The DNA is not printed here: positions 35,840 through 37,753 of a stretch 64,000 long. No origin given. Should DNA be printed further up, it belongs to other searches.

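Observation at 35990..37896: Minimal radical-SAM/SPASM RiPP locus: RRE-fused maturase with an unannotated Cys-rich precursor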

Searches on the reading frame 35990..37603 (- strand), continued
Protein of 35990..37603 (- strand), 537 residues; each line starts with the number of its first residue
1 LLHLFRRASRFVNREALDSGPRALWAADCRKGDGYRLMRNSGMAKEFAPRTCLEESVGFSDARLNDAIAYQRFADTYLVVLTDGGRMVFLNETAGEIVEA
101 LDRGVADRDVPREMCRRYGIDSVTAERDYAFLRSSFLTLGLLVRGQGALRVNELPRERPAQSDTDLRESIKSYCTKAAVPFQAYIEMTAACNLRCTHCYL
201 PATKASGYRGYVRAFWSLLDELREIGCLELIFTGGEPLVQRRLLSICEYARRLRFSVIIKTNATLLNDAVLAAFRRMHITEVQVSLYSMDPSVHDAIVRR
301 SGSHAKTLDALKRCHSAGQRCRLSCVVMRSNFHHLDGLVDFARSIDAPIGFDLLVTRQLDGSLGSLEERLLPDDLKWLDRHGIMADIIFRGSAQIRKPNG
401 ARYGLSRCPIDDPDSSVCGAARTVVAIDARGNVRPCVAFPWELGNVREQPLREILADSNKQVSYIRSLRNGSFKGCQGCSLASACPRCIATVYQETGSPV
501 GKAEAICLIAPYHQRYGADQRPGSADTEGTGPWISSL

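Call 9: find_encoding_contigs(protein=P0005, flank=6000, max_places=3)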
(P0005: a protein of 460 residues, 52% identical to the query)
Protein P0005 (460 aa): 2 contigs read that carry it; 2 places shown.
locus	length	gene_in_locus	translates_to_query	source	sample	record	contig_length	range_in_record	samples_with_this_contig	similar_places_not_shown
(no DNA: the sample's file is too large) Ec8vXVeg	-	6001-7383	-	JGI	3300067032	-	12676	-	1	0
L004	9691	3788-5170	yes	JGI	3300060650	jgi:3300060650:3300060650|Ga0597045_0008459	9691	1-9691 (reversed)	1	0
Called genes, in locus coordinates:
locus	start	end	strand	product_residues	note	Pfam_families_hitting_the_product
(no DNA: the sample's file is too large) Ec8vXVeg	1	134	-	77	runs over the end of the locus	?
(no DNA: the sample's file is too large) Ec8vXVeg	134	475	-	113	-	-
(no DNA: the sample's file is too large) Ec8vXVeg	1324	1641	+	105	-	-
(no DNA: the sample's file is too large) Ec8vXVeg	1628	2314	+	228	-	-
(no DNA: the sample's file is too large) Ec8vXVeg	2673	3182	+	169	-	-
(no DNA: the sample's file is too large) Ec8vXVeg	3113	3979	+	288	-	PF02018:CBM_4_9 (weak)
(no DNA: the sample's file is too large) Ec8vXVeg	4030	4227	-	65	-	-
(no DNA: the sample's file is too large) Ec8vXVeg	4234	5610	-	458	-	PF13353:Fer4_12, PF04055:Radical_SAM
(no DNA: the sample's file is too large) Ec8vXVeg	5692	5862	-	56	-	-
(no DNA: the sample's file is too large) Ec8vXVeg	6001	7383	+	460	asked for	PF05402:PqqD, PF04055:Radical_SAM, PF13186:SPASM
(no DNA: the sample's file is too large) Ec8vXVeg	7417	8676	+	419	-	PF04055:Radical_SAM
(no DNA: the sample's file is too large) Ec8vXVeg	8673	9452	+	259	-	PF04909:Amidohydro_2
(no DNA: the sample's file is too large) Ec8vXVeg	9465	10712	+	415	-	PF02624:YcaO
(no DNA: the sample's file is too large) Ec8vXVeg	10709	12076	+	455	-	PF07812:TfuA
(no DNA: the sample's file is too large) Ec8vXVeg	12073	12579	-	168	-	?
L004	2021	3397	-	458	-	PF13353:Fer4_12, PF04055:Radical_SAM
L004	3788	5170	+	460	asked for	PF05402:PqqD, PF04055:Radical_SAM, PF13186:SPASM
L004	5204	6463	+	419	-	PF04055:Radical_SAM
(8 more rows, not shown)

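Call 13: find_encoding_contigs(protein=P0001, flank=10000, max_places=2)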
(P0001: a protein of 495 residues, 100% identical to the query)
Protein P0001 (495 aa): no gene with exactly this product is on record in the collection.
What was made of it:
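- Tried and rejected: find_encoding_contigs on P0001 (call 13).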

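Call 14: find_encoding_contigs(protein=P0008, flank=6000, max_places=3)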
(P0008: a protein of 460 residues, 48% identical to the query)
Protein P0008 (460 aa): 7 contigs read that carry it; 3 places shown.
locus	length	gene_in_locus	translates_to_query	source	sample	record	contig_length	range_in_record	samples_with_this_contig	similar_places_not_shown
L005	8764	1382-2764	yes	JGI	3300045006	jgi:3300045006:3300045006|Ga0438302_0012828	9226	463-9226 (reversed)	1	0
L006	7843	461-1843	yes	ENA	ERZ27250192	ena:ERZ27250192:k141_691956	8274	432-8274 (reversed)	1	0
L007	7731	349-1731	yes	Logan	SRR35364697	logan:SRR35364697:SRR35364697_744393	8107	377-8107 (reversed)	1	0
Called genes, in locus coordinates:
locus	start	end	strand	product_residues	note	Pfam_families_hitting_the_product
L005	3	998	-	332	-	?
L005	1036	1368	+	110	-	-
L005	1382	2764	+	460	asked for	PF05402:PqqD, PF04055:Radical_SAM, PF13186:SPASM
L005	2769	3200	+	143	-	-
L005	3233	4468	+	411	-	PF04055:Radical_SAM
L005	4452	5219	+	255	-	PF04909:Amidohydro_2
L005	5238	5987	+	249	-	PF00899:ThiF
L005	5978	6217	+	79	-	PF02597:ThiS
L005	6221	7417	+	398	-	PF02624:YcaO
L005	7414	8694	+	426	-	PF07812:TfuA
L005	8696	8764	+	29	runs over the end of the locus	-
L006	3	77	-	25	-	?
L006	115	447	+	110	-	-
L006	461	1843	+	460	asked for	PF05402:PqqD, PF04055:Radical_SAM, PF13186:SPASM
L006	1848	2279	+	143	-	-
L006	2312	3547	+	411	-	PF04055:Radical_SAM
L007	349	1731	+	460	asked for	PF05402:PqqD, PF04055:Radical_SAM, PF13186:SPASM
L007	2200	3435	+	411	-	PF04055:Radical_SAM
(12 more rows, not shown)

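Call 15: find_encoding_contigs(protein=P0004, flank=6000, max_places=2)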
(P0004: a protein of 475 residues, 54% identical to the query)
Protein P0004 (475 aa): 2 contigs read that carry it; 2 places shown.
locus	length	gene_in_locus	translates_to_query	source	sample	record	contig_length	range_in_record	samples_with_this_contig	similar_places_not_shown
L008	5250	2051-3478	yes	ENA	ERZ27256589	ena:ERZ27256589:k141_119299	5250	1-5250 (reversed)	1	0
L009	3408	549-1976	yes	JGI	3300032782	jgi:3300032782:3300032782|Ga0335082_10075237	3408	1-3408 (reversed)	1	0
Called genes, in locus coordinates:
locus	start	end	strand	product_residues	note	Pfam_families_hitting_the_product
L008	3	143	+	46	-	?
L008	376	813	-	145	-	-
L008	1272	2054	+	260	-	-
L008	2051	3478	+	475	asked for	PF05402:PqqD (weak), PF04055:Radical_SAM, PF13186:SPASM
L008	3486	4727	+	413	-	PF04055:Radical_SAM, PF05402:PqqD (weak)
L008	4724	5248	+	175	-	?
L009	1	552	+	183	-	?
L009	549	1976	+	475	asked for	PF05402:PqqD (weak), PF04055:Radical_SAM, PF13186:SPASM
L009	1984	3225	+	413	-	PF04055:Radical_SAM, PF05402:PqqD (weak)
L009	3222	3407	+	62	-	?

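Call 23: find_related_loci(query=A1, collection=genome_contigs, flank=10000)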
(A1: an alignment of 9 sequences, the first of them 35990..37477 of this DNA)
Query A1 (495 aa) in genome_contigs; peptide patterns used: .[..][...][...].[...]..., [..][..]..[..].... (x = any residue, [..] = any of these).
600 stretches matched a pattern (row limit reached: there are more); 551 encode a relative of the query (tblastn E <= 1e-3); the best 80 are kept; 80 distinct loci.
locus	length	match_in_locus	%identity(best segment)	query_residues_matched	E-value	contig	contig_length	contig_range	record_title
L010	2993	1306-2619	29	23-468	3e-61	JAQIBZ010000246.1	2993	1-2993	MAG: Desulfobacteraceae bacterium isolate GH14 k119_494329, whole genome shotgun sequence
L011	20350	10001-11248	27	26-465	7e-44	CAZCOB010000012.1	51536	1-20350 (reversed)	MAG TPA_asm: uncultured Dehalococcoidaceae bacterium isolate binchicken_co100_344 genome assembly, contig: NODE_892_leng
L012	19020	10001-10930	33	136-461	2e-38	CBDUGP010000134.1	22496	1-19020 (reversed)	MAG TPA_asm: uncultured bacterium isolate SRR22808116_maxbin2_13 genome assembly, contig: ERZ25043450.1233, whole genome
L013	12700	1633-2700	29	134-474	2e-37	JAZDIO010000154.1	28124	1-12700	MAG: Candidatus Firestonebacteria bacterium isolate MEGAHIT-group-0.405 k141_3837479, whole genome shotgun sequence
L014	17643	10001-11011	25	127-484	1e-35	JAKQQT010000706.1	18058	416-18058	MAG: Armatimonadota bacterium isolate USMO_maxbin.175 k141_632682, whole genome shotgun sequence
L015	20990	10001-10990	29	138-455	1e-32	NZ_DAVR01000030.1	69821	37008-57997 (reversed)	MAG: Archaeoglobus sp. UBA230 UBA230_contig_58, whole genome shotgun sequence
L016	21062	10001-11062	26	134-468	5e-32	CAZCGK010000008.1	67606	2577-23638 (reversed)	MAG TPA_asm: uncultured archaeon isolate binchicken_co6_226 genome assembly, contig: NODE_183_length_67606_cov_9.684697,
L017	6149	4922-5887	26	134-468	4e-32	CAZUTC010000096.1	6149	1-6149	MAG TPA_asm: uncultured bacterium isolate binchicken_co349_126 genome assembly, contig: NODE_5365_length_6149_cov_12.048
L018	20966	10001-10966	28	137-468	4e-31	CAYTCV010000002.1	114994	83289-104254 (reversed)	MAG TPA_asm: uncultured bacterium isolate binchicken_co150_225 genome assembly, contig: NODE_209_length_114994_cov_9.576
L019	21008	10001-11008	28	138-455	4e-30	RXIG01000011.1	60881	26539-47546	MAG: archaeon isolate NM3 k119_43671_flag_1_multi_48.7928_len_60881, whole genome shotgun sequence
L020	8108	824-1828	26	135-451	4e-30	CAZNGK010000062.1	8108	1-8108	MAG TPA_asm: uncultured Thermoplasmatales archaeon isolate SRP338002_co1_123 genome assembly, contig: NODE_8219_length_8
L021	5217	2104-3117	27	134-451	3e-29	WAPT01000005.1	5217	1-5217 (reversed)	MAG: Nanobdellati archaeon isolate S144_79_esom k151_161863, whole genome shotgun sequence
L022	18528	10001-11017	30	146-489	6e-29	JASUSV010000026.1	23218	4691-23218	MAG: Clostridia bacterium isolate DJKA97_NP-J24_bin.48 scaffold_599, whole genome shotgun sequence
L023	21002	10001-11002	28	138-451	9e-29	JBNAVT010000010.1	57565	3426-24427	MAG: Thermoproteota archaeon isolate Kamch4342-D-MF-045 bin3.fa-10, whole genome shotgun sequence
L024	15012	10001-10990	28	138-455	2e-28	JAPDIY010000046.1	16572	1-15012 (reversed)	MAG: Archaeoglobi archaeon isolate S5B9_HD70 c_000000000913, whole genome shotgun sequence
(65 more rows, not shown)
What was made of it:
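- Tried and rejected: genome_contigs scan with the enzyme alignment (call 23).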

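Call 28: list_cluster_members(proteins=[P0001, P0121, P0006])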
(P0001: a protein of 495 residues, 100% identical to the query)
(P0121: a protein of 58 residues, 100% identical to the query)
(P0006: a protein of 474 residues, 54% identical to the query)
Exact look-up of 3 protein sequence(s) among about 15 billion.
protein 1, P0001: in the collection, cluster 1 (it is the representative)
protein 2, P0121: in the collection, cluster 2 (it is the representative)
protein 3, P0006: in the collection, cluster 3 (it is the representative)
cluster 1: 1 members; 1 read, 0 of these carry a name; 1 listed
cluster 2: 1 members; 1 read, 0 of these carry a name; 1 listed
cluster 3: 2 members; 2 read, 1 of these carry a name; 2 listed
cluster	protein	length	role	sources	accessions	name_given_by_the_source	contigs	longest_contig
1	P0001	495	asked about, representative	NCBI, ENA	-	-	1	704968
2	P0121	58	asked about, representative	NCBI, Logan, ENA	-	-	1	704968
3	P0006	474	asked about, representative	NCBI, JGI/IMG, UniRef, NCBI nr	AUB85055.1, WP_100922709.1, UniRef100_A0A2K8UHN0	PqqD family peptide modification chaperone [Candidatus Thiodictyon syntrophicum] | radical SAM protein with 4Fe4S-binding SPASM domain | Radical SAM core domain-containing protein n=1 Tax=Candidatus Thiodictyon syntrophicum ...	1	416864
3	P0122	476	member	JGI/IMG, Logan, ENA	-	-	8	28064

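Call 38: search_protein_families(library=ncbifam, proteins=[L002:2407-3204:+, L002:7426-8652:+, L002:8649-9458:+, L002:9455-10708:+, L002:10681-12078:+, L005:2769-3200:+], max_evalue=0.001)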
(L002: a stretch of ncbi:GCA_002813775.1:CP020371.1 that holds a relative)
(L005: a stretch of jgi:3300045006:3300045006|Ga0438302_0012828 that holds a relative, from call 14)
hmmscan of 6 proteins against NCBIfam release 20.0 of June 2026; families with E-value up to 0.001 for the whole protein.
L002:2407-3204:+ (265 aa): 0 families

L002:7426-8652:+ (408 aa): 33 families (the best 25 are shown)
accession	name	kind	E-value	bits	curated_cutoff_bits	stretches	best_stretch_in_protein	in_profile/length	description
TIGR03977.1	rSAM_pair_HxsC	equivalog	2.1e-10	40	267.9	1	3-80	29-107/292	His-Xaa-Ser system radical SAM maturase HxsC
TIGR04167.1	rSAM_SeCys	equivalog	4.2e-10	39.3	300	1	4-92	13-102/303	arsenosugar biosynthesis radical SAM (seleno)protein ArsS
NF038283.1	viperin_w_prok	equivalog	4.9e-10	39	180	1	2-80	5-91/281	viperin family antiviral radical SAM protein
TIGR04317.1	W_rSAM_matur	equivalog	1.4e-09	37.6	380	1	5-98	10-105/349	tungsten cofactor oxidoreductase radical SAM maturase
TIGR02666.1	moaA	equivalog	5.6e-09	35.4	284.05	1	5-80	16-99/336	GTP 3',8-cyclase MoaA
TIGR02668.1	moaA_archaeal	equivalog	5.7e-09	35.4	325.25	1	3-80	14-93/303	GTP 3',8-cyclase MoaA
NF045646.2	rSAM_Se_TrsS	equivalog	4.2e-08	32.2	490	1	5-78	92-166/441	radical SAM (seleno)protein TrsS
TIGR03962.1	mycofact_rSAM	equivalog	1.2e-07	31.3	265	1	5-175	18-195/339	mycofactocin radical SAM maturase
TIGR04466.1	rSAM_BlsE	equivalog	1.8e-07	30.9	400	1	5-130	9-133/327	cytosylglucuronate decarboxylase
NF001199.0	PRK00164.2-1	equivalog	3.4e-07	29.7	231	1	3-72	16-86/308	GTP 3',8-cyclase MoaA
NF047865.1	rSAM_PapB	equivalog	7.6e-07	28.7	340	1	2-69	6-78/330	PapB family radical SAM/SPASM ranthipeptide maturase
TIGR04251.1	SCM_rSAM_ScmF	equivalog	6.2e-06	25.8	400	1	3-97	8-107/353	SynChlorMet cassette radical SAM/SPASM protein ScmF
TIGR04082.1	rSAM_for_selen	equivalog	1.1e-05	24.4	350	1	5-84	205-286/516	thio(seleno)oxazole modification radical SAM maturase SbtM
TIGR04321.1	spiroSPASM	subfamily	1.5e-05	23.8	250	1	3-99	235-338/510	spiro-SPASM protein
NF045702.1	rSAM_GDGT_ether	equivalog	1.6e-05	23.8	450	1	2-78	89-169/486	tetraether lipid synthase Tes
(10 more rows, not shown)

L002:8649-9458:+ (269 aa): 0 families

L002:9455-10708:+ (417 aa): 4 families
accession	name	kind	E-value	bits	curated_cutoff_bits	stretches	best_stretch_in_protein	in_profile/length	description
TIGR03266.1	methan_mark_1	equivalog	2.1e-61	208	365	1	26-396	3-365/376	YcaO-related McrA-glycine thioamidation protein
TIGR00702.1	TIGR00702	domain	1.3e-56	192.3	75.65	1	29-394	2-365/377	YcaO-type kinase domain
TIGR03604.1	TOMM_cyclo_SagD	subfamily_domain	1.5e-32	112.9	219.25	1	127-408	59-351/377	thiazole/oxazole-forming peptide maturase, SagD family component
NF040716.1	YcaO_for_S12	equivalog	4.2e-07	28.8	700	1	180-299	177-292/571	30S ribosomal protein S12 methylthiotransferase accessory factor YcaO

L002:10681-12078:+ (465 aa): 1 family
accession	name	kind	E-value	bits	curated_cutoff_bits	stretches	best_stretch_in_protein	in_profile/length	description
NF033432.0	ThioGly_TfuA_rel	equivalog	3.1e-50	170.5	235.2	1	14-227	2-210/211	TfuA-related McrA-glycine thioamidation protein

L005:2769-3200:+ (143 aa): 0 families

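Call 39: search_protein_families(library=pfam, proteins=[L002:2407-3204:+, L002:7426-8652:+, L002:8649-9458:+, L002:9455-10708:+, L002:10681-12078:+, L005:2769-3200:+], max_evalue=0.01)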
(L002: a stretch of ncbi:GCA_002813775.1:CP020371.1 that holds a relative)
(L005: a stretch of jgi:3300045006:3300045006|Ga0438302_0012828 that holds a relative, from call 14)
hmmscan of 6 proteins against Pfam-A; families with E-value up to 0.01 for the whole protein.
L002:2407-3204:+ (265 aa): 0 families

L002:7426-8652:+ (408 aa): 2 families
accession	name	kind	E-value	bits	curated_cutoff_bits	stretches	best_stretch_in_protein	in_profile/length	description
PF04055.27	Radical_SAM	-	8.4e-11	42.8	29.5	1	5-82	3-87/166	Radical SAM superfamily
PF05402.18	PqqD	-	0.00015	22.4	23.4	1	351-402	11-62/67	Coenzyme PQQ synthesis protein D (PqqD)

L002:8649-9458:+ (269 aa): 2 families
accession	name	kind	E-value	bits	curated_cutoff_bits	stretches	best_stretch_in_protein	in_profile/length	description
PF04909.20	Amidohydro_2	-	7.8e-12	46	26.4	1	74-257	78-287/289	Amidohydrolase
PF01026.27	TatD_DNase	-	0.007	16.2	27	0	112-258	102-253/253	TatD related DNase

L002:9455-10708:+ (417 aa): 1 family
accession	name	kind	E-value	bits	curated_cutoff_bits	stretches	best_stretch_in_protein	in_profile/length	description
PF02624.21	YcaO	-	2.1e-63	215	25.7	1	77-394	1-325/325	YcaO cyclodehydratase, ATP-ad Mg2+-binding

L002:10681-12078:+ (465 aa): 1 family
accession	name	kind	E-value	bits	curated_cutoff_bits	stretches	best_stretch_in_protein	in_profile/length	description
PF07812.18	TfuA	-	5.4e-34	117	30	1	60-182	1-119/119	TfuA-like protein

L005:2769-3200:+ (143 aa): 0 families
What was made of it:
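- Closest known: YcaO/TfuA thioamidation systems. Same: Most family members encode YcaO (208 bits to the McrA-Gly thioamidation model) and TfuA (170 bits) downstream of the enzyme, some with ThiF/ThiS (calls 14, 38, 39).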

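Call 40: search_solved_structures(query=A1, max_evalue=0.001, show_alignments=2)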
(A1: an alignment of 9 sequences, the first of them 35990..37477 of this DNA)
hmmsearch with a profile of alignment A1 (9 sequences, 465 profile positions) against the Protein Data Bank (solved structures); distinct sequences matched with E-value up to 0.001: 30.
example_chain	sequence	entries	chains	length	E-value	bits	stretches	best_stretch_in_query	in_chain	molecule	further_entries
5v1q_A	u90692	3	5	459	5.1e-21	78.1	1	93-433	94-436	Radical SAM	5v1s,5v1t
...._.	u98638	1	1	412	7.9e-18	67.6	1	124-294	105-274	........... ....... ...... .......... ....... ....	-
6c8v_A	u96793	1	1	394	2.9e-12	49.2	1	127-294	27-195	Coenzyme PQQ synthesis protein E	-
7vob_C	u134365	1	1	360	8.2e-12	47.8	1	131-285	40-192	Cytosylglucuronate decarboxylase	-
7voc_C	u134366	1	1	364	8.4e-12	47.7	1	131-285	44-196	Cytosylglucuronate decarboxylase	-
8vpo_A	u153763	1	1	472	1.5e-09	40.3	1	52-455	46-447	Radical SAM core domain-containing protein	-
9dfu_A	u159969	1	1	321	2.1e-08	36.5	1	124-281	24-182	Radical SAM core domain-containing protein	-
5wgg_A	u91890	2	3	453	3.2e-08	35.9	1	130-221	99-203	Radical SAM domain protein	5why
9dfn_A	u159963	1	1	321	6e-08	35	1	124-281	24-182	Radical SAM core domain-containing protein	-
9dgw_A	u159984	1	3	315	1.5e-07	33.7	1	124-293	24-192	Radical SAM core domain-containing protein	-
7n7i_A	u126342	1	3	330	2.1e-07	33.2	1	125-293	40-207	Viperin-like enzyme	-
6b4c_A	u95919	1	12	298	2.1e-07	33.2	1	125-293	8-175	Viperin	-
9dfw_A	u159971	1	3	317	2.6e-07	32.9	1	124-291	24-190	Radical SAM core domain-containing protein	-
7tol_A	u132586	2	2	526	9e-07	31.1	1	127-222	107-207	glycerol dibiphytanyl glycerol tetraether - macrocyclic archaeol synthase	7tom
4m7t_A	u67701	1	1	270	1.8e-06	30.2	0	352-428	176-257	BtrN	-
5v1u_A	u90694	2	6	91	2.7e-06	29.6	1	8-91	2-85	TbiB1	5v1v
6jx3_B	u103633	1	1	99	0.00037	22.5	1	16-86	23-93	TfuB1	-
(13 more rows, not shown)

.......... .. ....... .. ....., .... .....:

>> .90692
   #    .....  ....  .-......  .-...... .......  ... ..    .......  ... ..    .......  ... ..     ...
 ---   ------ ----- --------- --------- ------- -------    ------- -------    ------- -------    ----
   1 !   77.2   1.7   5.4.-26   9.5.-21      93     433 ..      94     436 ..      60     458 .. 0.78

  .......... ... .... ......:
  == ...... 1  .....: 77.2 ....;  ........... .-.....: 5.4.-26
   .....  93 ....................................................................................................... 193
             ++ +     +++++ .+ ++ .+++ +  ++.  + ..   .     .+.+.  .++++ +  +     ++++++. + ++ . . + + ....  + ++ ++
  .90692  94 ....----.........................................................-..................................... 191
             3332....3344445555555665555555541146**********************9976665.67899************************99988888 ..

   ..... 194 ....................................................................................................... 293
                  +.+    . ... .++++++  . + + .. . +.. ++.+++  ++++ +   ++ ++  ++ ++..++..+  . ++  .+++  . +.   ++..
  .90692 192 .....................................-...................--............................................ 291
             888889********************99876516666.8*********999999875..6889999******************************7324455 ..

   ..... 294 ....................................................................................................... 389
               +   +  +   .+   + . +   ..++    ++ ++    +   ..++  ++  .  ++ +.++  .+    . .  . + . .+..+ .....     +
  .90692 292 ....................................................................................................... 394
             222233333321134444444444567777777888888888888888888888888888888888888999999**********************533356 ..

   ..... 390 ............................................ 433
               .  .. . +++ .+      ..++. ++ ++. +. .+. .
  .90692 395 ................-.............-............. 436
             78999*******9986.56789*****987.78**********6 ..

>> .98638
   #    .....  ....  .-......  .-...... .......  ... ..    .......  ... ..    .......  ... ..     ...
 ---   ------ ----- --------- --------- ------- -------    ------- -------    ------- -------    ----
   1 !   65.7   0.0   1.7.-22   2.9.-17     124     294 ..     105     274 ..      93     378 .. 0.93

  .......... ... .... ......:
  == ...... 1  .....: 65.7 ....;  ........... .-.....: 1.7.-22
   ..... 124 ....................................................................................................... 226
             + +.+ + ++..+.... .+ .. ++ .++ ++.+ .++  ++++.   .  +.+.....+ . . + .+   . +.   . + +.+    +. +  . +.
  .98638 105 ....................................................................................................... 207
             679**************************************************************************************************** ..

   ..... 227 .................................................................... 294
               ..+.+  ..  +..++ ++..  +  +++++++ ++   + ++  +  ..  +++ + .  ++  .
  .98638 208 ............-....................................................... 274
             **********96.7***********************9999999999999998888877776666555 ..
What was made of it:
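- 37187..37420 (-): N-terminal RiPP recognition element (PqqD-like winged helix, residues about 20-97 of the 495-aa form). The profile matches the lasso RREs TbiB1 (5v1u) and TfuB1 (6jx3) (call 40).
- On RRE-dependent radical SAM/SPASM RiPP maturase with cognate precursor (generic kind): The domain matches TbiB1 and TfuB1 (call 40).
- Closest known: Sactipeptide and ranthipeptide synthases. Same: SkfB is the second-best PDB hit (call 40).
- Closest known: TigE. Same: The full-length alignment includes the RRE (call 40).
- Closest known: Lasso-peptide RREs. Same: The N-terminal domain matches these RREs (E 3e-6 and 4e-4, call 40).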
